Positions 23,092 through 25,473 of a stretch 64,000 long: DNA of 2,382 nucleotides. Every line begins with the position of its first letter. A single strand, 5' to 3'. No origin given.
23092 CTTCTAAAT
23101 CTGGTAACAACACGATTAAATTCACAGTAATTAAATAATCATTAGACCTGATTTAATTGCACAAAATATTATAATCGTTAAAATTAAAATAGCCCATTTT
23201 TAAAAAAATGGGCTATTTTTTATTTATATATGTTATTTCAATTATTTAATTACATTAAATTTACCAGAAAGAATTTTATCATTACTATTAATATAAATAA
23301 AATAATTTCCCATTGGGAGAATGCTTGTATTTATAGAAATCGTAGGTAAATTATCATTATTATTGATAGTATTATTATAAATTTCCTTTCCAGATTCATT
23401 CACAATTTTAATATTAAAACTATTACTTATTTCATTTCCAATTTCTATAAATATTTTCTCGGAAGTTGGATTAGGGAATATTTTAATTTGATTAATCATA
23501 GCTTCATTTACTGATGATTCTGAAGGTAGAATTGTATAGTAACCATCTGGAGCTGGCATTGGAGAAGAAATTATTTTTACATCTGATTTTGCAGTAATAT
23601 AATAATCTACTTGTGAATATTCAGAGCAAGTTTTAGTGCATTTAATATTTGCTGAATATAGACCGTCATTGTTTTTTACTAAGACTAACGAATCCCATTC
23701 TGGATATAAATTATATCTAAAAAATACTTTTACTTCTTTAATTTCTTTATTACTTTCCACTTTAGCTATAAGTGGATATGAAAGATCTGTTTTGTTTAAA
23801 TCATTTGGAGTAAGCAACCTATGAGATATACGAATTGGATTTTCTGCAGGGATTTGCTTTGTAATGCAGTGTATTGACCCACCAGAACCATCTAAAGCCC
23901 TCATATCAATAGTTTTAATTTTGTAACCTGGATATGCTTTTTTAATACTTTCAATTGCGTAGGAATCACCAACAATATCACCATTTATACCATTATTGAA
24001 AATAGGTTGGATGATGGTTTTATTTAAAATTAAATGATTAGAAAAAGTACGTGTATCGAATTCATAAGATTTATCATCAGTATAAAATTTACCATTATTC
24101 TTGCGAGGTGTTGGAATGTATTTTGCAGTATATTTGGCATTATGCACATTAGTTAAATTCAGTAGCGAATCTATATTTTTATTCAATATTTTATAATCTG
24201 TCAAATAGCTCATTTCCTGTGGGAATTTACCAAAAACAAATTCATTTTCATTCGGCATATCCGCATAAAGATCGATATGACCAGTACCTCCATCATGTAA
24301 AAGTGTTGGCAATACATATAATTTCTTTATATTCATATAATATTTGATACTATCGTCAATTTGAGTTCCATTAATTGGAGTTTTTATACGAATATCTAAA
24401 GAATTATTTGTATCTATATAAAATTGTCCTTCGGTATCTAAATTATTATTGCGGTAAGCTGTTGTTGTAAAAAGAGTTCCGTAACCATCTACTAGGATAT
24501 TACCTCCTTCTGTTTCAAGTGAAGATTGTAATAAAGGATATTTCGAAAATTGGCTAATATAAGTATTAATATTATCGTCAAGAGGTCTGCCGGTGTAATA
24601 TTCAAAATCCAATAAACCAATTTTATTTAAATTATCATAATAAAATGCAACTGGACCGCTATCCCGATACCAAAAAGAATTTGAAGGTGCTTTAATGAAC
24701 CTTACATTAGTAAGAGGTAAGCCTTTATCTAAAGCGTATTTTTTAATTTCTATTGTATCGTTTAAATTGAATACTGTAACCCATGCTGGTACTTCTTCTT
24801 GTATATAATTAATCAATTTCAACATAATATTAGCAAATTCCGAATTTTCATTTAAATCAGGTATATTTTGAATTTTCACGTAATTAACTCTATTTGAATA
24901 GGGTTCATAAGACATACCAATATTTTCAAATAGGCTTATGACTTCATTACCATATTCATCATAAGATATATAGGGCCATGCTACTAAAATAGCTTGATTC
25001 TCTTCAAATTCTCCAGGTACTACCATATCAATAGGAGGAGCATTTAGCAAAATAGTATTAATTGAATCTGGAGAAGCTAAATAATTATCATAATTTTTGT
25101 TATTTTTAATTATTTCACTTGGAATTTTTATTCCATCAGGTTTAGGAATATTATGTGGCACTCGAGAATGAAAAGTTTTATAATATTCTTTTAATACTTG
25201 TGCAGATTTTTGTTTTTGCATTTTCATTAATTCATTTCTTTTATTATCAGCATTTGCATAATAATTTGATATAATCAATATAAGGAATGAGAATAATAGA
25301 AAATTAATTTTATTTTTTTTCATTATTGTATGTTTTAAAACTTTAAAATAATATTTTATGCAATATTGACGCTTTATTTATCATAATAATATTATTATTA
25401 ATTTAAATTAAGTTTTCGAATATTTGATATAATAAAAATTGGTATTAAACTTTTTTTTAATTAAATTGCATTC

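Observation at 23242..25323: T9SS-targeted PPAD-like (agmatine deiminase/peptidylarginine deiminase family) secreted enzyme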

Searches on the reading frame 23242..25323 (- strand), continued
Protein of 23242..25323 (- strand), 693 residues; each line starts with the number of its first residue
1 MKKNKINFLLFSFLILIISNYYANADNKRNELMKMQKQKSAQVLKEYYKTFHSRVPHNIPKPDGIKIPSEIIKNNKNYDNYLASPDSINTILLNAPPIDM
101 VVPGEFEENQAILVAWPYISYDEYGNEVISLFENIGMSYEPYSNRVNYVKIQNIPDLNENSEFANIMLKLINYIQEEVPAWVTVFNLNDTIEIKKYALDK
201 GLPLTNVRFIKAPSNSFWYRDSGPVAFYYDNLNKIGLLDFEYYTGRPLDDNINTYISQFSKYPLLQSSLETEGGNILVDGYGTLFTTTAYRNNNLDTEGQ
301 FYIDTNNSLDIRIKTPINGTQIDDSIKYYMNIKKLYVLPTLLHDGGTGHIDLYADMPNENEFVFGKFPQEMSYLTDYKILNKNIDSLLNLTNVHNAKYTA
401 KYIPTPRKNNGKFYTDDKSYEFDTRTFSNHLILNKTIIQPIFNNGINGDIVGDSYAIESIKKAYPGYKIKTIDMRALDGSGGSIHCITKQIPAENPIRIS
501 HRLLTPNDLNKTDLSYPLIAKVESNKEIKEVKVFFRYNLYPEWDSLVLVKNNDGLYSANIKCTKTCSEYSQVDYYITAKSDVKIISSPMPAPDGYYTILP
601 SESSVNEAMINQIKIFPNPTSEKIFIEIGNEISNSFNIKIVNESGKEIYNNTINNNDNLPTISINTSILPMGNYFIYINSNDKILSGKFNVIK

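Call 31: fold_search(model_id=the predicted structure, library=pdb)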
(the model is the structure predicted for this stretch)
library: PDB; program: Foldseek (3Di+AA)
matches with E <= 10: 1880; with E <= 0.001: 404
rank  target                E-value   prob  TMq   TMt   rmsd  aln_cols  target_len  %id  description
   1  4ytb                  1.1e-33  1.00  0.53  0.84   3.8       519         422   20  Crystal structure of Porphyromonas gingivalis peptidylarginine deiminase (PPAD) in complex with dipeptide Asp-Gln. (released 2015-07-01)
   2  5ak7                  1.7e-33  1.00  0.53  0.84   3.7       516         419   20  Structure of wt Porphyromonas gingivalis peptidylarginine deiminase (released 2015-07-22)
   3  4ytg                  2.7e-33  1.00  0.52  0.84   4.9       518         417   20  Crystal structure of Porphyromonas gingivalis peptidylarginine deiminase (PPAD) mutant C351A in complex with dipeptide M (released 2015-07-01)
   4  5ak8                  2.7e-33  1.00  0.52  0.83   4.5       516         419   20  Structure of C351A mutant of Porphyromonas gingivalis peptidylarginine deiminase (released 2015-07-22)
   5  6i0x_A                3.3e-33  1.00  0.52  0.83   4.9       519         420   20  Porphyromonas gingivalis peptidylarginine deminase (PPAD) mutant G231N/E232T/N235D in complex with Cl-amidine. (released 2019-01-23)
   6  6i0x_B                3.5e-33  1.00  0.53  0.84   3.8       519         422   20  Porphyromonas gingivalis peptidylarginine deminase (PPAD) mutant G231N/E232T/N235D in complex with Cl-amidine. (released 2019-01-23)
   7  4yt9                  9.4e-33  1.00  0.52  0.82   4.1       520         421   19  Crystal structure of Porphyromonas gingivalis peptidylarginine deiminase (PPAD) substrate-unbound. (released 2015-07-15)
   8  1xkn                  3.4e-26  1.00  0.42  0.81   6.0       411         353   19  Crystal Structure of the Putative Peptidyl-arginine Deiminase from Chlorobium tepidum, NESG Target CtR21 (released 2004-11-16)
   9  6nic_C                1.9e-24  1.00  0.41  0.76   7.2       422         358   21  Crystal Structure of Medicago truncatula Agmatine Iminohydrolase (Deiminase) in Complex with 6-aminohexanamide (released 2019-03-20)
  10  6nib                  4.2e-24  1.00  0.42  0.82   5.5       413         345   21  Crystal Structure of Medicago truncatula Agmatine Iminohydrolase (Deiminase) (released 2019-03-20)
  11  2jer_E                4.7e-24  1.00  0.43  0.79   6.3       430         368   18  Agmatine deiminase of Enterococcus faecalis catalyzing its reaction. (released 2007-01-30)
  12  2jer_H                6.3e-24  1.00  0.43  0.79   6.3       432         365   18  Agmatine deiminase of Enterococcus faecalis catalyzing its reaction. (released 2007-01-30)
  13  6nic_A                9.5e-24  1.00  0.41  0.77   7.6       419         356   21  Crystal Structure of Medicago truncatula Agmatine Iminohydrolase (Deiminase) in Complex with 6-aminohexanamide (released 2019-03-20)
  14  2jer_C                1.3e-23  1.00  0.43  0.78   6.1       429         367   18  Agmatine deiminase of Enterococcus faecalis catalyzing its reaction. (released 2007-01-30)
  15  1vkp_B                2.4e-23  1.00  0.42  0.78   6.8       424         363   20  X-RAY STRUCTURE OF GENE PRODUCT FROM ARABIDOPSIS THALIANA AT5G08170, AGMATINE IMINOHYDROLASE (released 2004-08-17)
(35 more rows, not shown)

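Call 65: search_protein_representatives(protein=window:23242-25323:-)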
Query: 693 residues. Proteins with E-value up to 0.001 (for the whole library): 2243; up to 1e-10: 684; up to 1e-30: 111. The best 150 are listed.
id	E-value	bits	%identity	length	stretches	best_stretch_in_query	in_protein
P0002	1.7e-222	757.1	52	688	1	1-693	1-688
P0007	1.5e-166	572.2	45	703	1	35-693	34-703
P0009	2.9e-165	567.9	45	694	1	16-693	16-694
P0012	7.1e-161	553.4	45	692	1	40-679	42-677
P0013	1.4e-153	529.4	45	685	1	89-685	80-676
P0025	2.7e-141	488.7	41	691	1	15-693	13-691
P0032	2.7e-138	478.8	40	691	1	15-679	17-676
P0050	5.4e-130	451.4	39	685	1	43-684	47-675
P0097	3.8e-121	422.1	40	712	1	26-607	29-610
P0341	1.4e-112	393.8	40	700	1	95-684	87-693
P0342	4.5e-110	385.5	38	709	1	89-682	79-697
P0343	5.7e-106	372.0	38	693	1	94-684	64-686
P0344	2.1e-104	366.8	40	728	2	152-684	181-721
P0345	5.1e-99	349.0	38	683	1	170-679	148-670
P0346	3.0e-94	333.3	41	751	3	160-544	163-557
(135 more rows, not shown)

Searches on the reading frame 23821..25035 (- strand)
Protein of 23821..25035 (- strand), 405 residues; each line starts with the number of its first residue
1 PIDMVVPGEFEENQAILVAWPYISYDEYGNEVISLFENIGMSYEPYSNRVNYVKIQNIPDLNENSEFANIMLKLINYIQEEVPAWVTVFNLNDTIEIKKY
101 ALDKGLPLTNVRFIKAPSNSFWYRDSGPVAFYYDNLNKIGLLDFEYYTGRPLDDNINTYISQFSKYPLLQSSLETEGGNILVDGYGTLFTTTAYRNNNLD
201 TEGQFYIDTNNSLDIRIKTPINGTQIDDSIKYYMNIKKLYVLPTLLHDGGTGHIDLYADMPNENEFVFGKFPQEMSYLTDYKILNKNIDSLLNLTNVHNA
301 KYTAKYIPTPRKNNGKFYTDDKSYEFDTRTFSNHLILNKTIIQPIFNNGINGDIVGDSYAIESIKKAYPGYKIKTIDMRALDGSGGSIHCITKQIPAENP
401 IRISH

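Call 37: search_dna_similar(query=window:23821-25035:-, collection=plasmids, mode=protein, max_evalue=0.01, max_rows=15)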
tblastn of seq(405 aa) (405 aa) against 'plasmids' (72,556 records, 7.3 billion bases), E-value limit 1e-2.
Records with a match: 63; places in all: 69; records where one place covers at least 80% of the query: 10.
Best place of each record, by identity: <60% 63.
By first word of the organism name: Vibrio 9; Enterococcus 7; Bacillus 4; Azospirillum 4; Tsukamurella 3; Paenibacillus 2; Arthrobacter 2; Photobacterium 2; Listeria 2; Phyllobacterium 2; and 22 more.
By predicted mobility (MOB-suite, as given by PLSDB): non-mobilizable 55; mobilizable 6; conjugative 2.
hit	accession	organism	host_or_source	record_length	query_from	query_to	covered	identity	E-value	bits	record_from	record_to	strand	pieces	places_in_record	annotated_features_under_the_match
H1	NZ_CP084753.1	Roseateles sp. XES5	Xenopus laevis,bacterial culture,swab ...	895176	7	396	96%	23.1%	2e-12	77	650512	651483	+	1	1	agmatine deiminase family protein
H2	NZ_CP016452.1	Sinorhizobium sp. RAC02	Microbial isolate,Algal phycosphere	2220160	7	396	96%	22.6%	2e-11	74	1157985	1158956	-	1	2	none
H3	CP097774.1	Paenibacillus polymyxa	Cell culture,Rizosphere soil sample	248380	59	405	86%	25.2%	2e-13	80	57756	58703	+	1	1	agmatine deiminase family protein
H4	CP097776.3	Paenibacillus polymyxa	Cell culture,Rizosphere soil sample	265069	59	405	86%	25.2%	2e-13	80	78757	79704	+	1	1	agmatine deiminase family protein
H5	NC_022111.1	Prevotella sp. oral taxon 299 str. F0039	Homo sapiens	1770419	5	398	97%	22.1%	7e-13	78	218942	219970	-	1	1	none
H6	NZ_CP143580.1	Enterococcus faecalis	Homo sapiens,bacterial isolate,sonicate ...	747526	6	396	97%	22.0%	7e-7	59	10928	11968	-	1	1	aguA: agmatine deiminase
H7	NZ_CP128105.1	Bacillus cereus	bacterial isolate,grassland soil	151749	8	396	96%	22.1%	8e-10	69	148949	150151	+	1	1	agmatine deiminase family protein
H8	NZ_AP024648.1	Arthrobacter sp. StoSoilB13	-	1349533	60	396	83%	25.2%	4e-16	88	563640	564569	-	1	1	record has no annotation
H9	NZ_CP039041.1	Piscirickettsia salmonis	Salmo salar,cell culture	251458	9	395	96%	21.3%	2e-10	71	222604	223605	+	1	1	agmatine deiminase family protein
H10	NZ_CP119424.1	Photobacterium sp. DA100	-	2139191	6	397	97%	20.7%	1e-14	84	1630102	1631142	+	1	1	none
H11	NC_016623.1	Azospirillum lipoferum 4B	-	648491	88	405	79%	24.9%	8e-12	75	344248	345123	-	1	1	aguA: agmatine deiminase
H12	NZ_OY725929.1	Bacteroides finegoldii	-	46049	108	396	71%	26.1%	2e-13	80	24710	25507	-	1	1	agmatine deiminase family protein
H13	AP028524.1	Serratia marcescens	-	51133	111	399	71%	26.1%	2e-10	71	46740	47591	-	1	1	aguA: putative agmatine deiminase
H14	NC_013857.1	Azospirillum sp. B510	-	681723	88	403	78%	23.8%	7e-11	72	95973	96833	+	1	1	agmatine deiminase family protein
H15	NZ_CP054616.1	Azospirillum oryzae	cell culture,soil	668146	88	396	76%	24.3%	7e-11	72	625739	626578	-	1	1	agmatine deiminase family protein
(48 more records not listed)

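Call 39: get_annotated_region(hit=H6, flank=300)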
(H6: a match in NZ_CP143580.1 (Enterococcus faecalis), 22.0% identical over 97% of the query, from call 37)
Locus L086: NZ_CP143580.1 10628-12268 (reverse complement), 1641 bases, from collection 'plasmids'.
description: Enterococcus faecalis strain IDRL-9065 plasmid unnamed1, complete sequence
organism: Enterococcus faecalis (NCBI taxid 1351)
taxonomy: Bacteria; Bacillota; Bacilli; Lactobacillales; Enterococcaceae; Enterococcus; Enterococcus faecalis
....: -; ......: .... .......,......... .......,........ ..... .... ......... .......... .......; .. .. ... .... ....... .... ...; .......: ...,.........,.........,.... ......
typing (MOB-suite, as given by PLSDB): conjugative; relaxase MOBP; mating-pair formation MPF_T
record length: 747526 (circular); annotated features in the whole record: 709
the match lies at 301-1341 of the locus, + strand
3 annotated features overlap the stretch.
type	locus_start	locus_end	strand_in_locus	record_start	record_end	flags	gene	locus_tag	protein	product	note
CDS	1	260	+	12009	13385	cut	-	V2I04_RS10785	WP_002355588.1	APC family permease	-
CDS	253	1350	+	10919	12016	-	aguA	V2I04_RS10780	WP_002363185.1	agmatine deiminase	GO:0009446 - putrescine biosynthetic process [Evidence IEA]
CDS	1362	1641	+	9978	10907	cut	arcC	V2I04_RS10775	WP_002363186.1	carbamate kinase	GO:0006520 - amino acid metabolic process [Evidence IEA]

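Call 40: get_annotated_region(hit=H11, flank=300)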
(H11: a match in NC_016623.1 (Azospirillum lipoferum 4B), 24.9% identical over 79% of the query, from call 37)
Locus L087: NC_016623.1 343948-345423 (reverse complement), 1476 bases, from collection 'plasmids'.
description: Azospirillum lipoferum 4B plasmid AZO_p3, complete sequence
organism: Azospirillum lipoferum 4B (NCBI taxid 862719)
taxonomy: Bacteria; Pseudomonadota; Alphaproteobacteria; Rhodospirillales; Azospirillaceae; Azospirillum; Azospirillum lipoferum; Azospirillum lipoferum 4B
host: -; source: -; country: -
typing (MOB-suite, as given by PLSDB): non-mobilizable
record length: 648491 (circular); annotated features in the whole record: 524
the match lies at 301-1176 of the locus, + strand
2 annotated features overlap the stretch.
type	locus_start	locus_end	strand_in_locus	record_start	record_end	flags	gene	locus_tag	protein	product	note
CDS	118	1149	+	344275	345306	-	aguA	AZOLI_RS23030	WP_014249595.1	agmatine deiminase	GO:0009446 - putrescine biosynthetic process [Evidence IEA]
CDS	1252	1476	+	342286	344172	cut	-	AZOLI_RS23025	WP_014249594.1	AI-2E family transporter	GO:1905887 - autoinducer AI-2 transmembrane transport [Evidence IEA]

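Call 41: get_annotated_region(hit=H12, flank=400)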
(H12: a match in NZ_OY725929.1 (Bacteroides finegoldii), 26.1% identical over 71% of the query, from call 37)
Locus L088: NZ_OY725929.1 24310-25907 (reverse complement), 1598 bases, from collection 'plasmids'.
description: Bacteroides finegoldii strain Bacteroides finegoldii TSDC17.2-1.1 plasmid 27, complete sequence
organism: Bacteroides finegoldii (NCBI taxid 338188)
taxonomy: Bacteria; Bacteroidota; Bacteroidia; Bacteroidales; Bacteroidaceae; Bacteroides; Bacteroides finegoldii
host: -; source: -; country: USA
typing (MOB-suite, as given by PLSDB): non-mobilizable
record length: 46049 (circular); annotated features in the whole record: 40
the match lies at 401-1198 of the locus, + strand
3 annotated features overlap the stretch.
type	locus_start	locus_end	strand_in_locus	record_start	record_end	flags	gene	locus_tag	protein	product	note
CDS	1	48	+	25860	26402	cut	-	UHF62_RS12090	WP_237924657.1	DUF2148 domain-containing protein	-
CDS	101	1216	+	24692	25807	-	-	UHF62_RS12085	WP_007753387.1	agmatine deiminase family protein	-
CDS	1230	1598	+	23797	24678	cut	-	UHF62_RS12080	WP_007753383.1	carbon-nitrogen hydrolase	-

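Call 42: get_annotated_region(hit=H13, flank=400)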
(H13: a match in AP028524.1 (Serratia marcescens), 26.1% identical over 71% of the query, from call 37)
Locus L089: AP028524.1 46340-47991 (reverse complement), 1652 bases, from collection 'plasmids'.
description: Serratia marcescens ET_P3 plasmid pET_P3 DNA, complete sequence
organism: Serratia marcescens (NCBI taxid 615)
taxonomy: Bacteria; Pseudomonadota; Gammaproteobacteria; Enterobacterales; Yersiniaceae; Serratia; Serratia marcescens
host: -; source: -; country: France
typing (MOB-suite, as given by PLSDB): non-mobilizable
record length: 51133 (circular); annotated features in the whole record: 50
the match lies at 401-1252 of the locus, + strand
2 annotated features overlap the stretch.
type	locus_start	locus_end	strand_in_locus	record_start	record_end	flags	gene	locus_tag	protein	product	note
CDS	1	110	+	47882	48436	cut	-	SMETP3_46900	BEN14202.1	hypothetical protein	-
CDS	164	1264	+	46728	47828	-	aguA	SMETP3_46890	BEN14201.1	putative agmatine deiminase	-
